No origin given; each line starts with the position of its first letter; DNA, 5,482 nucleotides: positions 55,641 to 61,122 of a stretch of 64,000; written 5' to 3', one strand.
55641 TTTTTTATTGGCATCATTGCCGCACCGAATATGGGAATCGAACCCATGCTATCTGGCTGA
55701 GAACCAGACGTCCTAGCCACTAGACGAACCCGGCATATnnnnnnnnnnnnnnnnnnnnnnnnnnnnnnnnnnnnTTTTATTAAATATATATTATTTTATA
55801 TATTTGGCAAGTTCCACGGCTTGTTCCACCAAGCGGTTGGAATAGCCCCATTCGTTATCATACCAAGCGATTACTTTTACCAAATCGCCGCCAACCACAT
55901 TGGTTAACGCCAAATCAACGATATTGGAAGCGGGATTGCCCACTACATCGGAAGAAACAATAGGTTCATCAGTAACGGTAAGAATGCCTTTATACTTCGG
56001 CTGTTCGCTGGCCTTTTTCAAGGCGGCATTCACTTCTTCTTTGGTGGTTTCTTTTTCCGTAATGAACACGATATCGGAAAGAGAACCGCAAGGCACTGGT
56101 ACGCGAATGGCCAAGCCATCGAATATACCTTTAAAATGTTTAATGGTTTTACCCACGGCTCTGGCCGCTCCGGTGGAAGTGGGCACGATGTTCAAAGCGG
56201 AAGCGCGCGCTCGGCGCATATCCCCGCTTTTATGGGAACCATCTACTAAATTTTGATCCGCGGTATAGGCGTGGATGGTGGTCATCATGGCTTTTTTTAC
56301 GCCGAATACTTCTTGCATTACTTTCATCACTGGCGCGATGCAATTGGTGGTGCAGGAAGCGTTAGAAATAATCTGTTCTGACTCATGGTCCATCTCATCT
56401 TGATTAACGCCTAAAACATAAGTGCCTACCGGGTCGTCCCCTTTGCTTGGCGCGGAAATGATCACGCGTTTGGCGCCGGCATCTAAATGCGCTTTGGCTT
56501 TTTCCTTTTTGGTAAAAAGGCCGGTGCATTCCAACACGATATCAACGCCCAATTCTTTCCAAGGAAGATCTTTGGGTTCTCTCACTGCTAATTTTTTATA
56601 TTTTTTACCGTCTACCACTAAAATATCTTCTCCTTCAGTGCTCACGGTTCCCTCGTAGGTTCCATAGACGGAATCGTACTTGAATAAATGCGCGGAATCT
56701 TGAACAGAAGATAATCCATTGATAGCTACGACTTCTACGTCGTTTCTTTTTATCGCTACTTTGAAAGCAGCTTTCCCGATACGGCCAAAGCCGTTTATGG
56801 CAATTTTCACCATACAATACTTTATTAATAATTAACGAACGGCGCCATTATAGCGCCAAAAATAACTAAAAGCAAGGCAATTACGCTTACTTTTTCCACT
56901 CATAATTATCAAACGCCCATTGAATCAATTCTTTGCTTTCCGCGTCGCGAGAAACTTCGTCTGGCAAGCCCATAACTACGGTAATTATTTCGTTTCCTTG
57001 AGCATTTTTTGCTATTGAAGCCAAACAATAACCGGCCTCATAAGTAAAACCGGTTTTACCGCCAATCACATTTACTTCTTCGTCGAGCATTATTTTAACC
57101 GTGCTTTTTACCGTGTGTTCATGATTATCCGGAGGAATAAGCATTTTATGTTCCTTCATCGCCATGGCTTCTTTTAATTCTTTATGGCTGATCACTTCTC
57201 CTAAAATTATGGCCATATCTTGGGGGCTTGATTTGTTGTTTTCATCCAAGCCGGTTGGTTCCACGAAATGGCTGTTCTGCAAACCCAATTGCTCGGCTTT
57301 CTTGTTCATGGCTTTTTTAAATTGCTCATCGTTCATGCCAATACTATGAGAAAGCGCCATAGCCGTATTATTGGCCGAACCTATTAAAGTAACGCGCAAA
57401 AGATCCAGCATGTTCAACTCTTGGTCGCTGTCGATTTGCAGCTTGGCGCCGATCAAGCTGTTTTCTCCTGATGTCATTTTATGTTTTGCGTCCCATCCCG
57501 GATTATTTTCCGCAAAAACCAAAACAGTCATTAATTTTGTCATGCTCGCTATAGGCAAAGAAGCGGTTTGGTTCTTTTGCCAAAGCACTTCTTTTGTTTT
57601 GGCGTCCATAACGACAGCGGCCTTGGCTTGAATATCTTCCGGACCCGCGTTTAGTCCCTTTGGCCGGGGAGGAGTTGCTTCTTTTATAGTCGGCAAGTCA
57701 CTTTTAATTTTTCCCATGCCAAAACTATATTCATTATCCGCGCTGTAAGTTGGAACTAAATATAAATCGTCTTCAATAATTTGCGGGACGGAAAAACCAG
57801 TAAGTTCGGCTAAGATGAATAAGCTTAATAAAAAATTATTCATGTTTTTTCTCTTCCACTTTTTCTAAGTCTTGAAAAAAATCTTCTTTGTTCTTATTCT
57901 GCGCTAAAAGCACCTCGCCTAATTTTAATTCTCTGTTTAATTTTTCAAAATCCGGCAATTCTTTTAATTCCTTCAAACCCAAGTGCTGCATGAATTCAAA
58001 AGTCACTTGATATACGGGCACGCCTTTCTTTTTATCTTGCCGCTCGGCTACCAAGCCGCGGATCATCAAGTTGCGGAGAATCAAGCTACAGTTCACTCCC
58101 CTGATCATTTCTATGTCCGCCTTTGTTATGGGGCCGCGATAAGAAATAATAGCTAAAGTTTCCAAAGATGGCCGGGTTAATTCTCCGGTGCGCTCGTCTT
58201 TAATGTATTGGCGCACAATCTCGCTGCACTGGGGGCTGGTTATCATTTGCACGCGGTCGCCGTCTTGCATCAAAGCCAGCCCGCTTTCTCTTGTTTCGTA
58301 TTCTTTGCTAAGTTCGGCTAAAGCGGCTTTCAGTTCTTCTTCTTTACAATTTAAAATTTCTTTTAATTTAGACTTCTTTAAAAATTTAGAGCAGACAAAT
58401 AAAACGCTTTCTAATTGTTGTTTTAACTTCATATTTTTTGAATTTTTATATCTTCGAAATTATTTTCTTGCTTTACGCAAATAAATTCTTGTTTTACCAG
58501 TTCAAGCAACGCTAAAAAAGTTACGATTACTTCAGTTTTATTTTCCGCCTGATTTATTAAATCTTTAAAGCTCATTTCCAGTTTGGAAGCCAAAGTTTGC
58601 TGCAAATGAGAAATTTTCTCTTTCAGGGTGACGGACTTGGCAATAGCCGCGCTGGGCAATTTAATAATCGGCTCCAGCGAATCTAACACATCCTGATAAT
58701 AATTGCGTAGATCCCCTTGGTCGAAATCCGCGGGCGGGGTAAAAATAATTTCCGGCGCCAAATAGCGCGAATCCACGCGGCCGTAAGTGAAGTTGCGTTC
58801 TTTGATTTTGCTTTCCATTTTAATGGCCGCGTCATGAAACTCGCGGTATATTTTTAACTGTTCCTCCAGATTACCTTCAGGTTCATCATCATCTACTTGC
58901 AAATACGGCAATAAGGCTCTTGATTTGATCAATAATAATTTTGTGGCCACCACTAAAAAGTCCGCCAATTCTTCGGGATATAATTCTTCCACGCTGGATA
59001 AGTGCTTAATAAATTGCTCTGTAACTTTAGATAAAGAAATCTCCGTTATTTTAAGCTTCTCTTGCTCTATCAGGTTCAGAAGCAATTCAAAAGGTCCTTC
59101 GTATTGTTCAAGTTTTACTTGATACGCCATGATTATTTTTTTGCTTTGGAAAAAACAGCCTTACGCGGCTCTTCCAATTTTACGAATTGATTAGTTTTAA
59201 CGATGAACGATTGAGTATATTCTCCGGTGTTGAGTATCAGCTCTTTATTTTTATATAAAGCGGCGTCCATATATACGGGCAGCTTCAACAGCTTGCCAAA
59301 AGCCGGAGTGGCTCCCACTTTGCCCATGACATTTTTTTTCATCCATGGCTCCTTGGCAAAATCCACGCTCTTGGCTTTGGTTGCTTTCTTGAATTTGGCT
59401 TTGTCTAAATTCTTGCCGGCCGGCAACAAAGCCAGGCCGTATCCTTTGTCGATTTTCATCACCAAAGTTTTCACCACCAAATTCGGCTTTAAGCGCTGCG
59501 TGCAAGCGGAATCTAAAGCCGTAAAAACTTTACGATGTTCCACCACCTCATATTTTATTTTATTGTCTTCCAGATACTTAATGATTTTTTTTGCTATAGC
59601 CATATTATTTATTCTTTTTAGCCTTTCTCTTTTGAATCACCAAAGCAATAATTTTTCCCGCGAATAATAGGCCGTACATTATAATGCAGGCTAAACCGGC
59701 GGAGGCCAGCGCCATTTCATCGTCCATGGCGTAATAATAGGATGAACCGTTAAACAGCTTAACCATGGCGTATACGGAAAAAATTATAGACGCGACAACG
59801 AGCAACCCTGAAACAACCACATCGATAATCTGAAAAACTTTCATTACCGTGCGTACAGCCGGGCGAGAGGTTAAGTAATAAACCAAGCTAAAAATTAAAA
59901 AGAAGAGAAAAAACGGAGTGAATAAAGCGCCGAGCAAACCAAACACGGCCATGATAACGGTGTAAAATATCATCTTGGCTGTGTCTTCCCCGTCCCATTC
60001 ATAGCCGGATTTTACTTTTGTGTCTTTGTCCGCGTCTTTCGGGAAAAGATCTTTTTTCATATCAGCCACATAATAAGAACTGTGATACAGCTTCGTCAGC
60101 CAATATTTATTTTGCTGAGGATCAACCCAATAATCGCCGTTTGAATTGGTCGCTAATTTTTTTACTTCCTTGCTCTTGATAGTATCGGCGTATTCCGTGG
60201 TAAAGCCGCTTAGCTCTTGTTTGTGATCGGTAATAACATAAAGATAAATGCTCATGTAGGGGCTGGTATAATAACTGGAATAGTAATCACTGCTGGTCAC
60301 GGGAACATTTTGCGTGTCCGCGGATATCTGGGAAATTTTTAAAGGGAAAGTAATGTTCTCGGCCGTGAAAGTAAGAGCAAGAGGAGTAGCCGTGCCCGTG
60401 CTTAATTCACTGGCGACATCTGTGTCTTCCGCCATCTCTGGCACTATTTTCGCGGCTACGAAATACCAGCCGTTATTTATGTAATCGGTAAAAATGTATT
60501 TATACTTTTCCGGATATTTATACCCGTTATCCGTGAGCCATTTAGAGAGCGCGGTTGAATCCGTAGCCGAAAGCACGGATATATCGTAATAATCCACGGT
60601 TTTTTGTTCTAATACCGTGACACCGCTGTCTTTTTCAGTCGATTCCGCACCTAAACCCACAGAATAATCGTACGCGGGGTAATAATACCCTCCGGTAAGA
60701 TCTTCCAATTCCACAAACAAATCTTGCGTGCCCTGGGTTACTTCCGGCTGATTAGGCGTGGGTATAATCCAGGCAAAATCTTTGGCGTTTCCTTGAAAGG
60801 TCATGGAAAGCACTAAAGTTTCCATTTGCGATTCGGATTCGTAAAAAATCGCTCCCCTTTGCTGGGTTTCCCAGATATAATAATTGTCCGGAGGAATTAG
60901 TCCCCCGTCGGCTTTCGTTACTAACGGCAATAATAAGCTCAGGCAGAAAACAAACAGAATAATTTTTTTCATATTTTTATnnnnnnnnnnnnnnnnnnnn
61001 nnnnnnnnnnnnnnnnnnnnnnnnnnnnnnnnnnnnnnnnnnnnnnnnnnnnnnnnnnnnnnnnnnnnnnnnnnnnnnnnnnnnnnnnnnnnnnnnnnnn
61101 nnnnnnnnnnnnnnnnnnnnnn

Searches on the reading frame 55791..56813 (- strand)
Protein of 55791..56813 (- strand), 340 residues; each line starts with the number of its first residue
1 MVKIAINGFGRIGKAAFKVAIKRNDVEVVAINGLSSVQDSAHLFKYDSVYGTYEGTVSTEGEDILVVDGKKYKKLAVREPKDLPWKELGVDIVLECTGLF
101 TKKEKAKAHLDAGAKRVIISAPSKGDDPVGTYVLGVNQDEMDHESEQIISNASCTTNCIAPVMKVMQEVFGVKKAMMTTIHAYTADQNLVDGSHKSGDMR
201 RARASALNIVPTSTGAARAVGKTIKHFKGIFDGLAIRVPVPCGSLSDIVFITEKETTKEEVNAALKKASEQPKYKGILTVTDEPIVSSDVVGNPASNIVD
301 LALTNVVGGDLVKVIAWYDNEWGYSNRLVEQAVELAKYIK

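Call 60: search_protein_families(library=pfam, proteins=[window:55791-56813:-], max_evalue=0.0001)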
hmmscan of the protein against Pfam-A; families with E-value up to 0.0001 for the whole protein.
window:55791-56813:- (340 aa): 2 families
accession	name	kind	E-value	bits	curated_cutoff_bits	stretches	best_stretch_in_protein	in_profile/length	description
PF02800.25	Gp_dh_C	-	2.7e-57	193.2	24.4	1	159-318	1-158/158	Glyceraldehyde 3-phosphate dehydrogenase, C-terminal domain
PF00044.30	Gp_dh_N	-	3.3e-36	124.1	31.7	1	2-103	1-101/101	Glyceraldehyde 3-phosphate dehydrogenase, NAD binding domain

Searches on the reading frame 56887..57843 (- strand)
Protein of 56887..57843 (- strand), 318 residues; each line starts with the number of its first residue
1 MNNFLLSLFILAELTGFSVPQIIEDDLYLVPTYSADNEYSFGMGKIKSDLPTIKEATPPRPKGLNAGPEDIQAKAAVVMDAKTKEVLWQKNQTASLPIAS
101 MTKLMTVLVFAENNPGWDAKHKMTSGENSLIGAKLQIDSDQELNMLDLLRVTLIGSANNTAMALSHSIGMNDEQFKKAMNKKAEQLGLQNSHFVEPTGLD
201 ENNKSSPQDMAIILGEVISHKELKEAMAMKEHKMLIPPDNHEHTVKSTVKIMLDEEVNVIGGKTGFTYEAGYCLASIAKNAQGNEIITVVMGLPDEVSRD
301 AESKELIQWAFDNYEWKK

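Call 60: search_protein_families(library=pfam, proteins=[window:56887-57843:-], max_evalue=0.0001)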
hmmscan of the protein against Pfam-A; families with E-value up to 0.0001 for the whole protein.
window:56887-57843:- (318 aa): 2 families
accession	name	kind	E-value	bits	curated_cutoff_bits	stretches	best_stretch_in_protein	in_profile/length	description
PF00768.25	Peptidase_S11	-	2.9e-49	168.1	27.6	1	66-292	5-236/239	D-alanyl-D-alanine carboxypeptidase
PF13354.11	Beta-lactamase2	-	1.5e-07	31.5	22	1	77-230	3-159/214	Beta-lactamase enzyme family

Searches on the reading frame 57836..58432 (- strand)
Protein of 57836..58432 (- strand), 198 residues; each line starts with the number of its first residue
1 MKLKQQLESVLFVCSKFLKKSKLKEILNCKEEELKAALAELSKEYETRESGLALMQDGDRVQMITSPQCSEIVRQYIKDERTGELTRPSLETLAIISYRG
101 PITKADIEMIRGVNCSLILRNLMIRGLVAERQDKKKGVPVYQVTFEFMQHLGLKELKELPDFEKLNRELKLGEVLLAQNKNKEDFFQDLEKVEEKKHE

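Call 60: search_protein_families(library=pfam, proteins=[window:57836-58432:-], max_evalue=0.0001)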
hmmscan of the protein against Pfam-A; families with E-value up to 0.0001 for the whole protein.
window:57836-58432:- (198 aa): 1 family
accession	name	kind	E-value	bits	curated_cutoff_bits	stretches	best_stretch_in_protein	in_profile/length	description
PF04079.22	SMC_ScpB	-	3.2e-44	150.8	27.4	1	6-161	2-159/160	Segregation and condensation complex subunit ScpB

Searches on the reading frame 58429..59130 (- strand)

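Call 60: search_protein_families(library=pfam, proteins=[window:58429-59130:-], max_evalue=0.0001)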
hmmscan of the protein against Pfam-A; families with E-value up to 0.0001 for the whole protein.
window:58429-59130:- (233 aa): 1 family
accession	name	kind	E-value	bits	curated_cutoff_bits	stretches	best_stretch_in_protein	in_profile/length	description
PF02616.19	SMC_ScpA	-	9.5e-23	81.8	24.6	1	20-232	1-231/232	Segregation and condensation protein ScpA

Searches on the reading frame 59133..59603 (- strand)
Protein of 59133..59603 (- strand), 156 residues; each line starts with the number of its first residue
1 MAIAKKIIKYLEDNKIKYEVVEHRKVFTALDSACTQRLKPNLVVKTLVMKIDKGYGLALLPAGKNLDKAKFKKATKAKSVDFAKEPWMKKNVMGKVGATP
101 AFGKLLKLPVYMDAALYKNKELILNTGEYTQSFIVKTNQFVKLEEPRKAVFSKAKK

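Call 91: search_protein_families(library=pfam, proteins=[window:59133-59603:-], max_evalue=0.001)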
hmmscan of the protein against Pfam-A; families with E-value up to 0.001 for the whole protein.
window:59133-59603:- (156 aa): 1 family
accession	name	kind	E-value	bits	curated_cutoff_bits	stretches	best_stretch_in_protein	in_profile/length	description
PF04073.20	tRNA_edit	-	8.8e-17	61.8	25.5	1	23-143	1-123/123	Aminoacyl-tRNA editing domain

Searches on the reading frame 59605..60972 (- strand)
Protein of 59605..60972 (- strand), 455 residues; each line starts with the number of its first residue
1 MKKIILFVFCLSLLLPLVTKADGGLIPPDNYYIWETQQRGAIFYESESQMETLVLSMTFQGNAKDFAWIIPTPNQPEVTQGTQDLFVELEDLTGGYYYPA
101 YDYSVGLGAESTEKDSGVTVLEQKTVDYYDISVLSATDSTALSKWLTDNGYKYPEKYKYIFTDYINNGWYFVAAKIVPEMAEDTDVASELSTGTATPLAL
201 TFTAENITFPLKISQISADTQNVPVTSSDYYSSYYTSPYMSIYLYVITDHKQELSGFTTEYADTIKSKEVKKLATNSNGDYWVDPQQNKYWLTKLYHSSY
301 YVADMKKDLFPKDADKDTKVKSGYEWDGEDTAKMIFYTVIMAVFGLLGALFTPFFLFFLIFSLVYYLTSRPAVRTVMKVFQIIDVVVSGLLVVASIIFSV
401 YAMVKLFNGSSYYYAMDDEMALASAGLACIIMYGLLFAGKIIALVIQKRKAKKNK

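Call 91: search_protein_families(library=pfam, proteins=[window:59605-60972:-], max_evalue=0.001)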
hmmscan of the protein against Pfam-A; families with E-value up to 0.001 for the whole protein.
window:59605-60972:- (455 aa): 1 family
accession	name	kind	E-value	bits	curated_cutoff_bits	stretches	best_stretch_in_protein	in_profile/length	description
PF10092.14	DUF2330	-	2.1e-35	122.7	24.7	1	44-223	27-208/279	Uncharacterized protein conserved in bacteria (DUF2330)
